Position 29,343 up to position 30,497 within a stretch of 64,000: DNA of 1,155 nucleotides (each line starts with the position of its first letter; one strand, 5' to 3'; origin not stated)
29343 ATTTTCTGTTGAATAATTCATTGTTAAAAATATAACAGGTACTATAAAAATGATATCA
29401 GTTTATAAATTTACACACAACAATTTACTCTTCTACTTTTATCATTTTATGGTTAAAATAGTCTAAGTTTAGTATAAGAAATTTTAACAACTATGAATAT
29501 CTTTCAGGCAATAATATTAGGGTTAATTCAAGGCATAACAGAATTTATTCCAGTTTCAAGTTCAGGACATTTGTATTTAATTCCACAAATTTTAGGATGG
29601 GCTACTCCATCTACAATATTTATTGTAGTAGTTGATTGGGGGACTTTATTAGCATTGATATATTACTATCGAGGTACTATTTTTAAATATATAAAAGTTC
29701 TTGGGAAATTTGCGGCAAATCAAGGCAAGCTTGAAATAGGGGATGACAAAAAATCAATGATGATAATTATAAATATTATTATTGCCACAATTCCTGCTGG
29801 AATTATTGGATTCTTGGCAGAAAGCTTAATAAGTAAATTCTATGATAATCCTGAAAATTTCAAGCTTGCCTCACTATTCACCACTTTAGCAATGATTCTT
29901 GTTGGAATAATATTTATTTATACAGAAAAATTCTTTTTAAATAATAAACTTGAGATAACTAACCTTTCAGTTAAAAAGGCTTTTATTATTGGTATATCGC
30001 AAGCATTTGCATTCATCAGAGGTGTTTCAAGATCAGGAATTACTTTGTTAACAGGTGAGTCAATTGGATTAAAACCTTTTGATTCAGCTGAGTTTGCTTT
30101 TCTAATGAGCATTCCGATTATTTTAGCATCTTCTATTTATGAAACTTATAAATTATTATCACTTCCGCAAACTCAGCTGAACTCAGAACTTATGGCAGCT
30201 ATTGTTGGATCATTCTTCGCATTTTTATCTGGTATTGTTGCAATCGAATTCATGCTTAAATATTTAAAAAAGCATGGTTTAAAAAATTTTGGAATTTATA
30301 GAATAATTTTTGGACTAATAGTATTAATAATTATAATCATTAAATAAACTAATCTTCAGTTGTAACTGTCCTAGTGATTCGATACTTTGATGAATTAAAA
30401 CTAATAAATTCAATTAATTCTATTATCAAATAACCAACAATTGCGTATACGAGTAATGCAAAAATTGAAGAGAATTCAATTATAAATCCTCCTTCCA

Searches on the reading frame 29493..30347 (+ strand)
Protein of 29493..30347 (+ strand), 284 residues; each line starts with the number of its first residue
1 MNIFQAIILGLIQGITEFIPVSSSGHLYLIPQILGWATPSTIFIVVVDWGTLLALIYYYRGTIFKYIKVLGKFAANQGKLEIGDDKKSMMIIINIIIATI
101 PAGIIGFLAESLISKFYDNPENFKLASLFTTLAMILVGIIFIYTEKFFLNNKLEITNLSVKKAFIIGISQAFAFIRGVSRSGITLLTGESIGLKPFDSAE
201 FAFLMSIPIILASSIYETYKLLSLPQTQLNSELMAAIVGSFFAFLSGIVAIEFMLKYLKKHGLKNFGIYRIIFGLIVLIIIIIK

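Call 86: search_protein_families(library=pfam, proteins=[window:29493-30347:+], max_evalue=0.001)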
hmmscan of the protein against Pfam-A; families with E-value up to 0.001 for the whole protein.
window:29493-30347:+ (284 aa): 1 family
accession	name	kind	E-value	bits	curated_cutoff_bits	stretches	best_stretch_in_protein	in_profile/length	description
PF02673.24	BacA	-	2.2e-67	227.9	33.4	1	6-276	1-257/257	Bacitracin resistance protein BacA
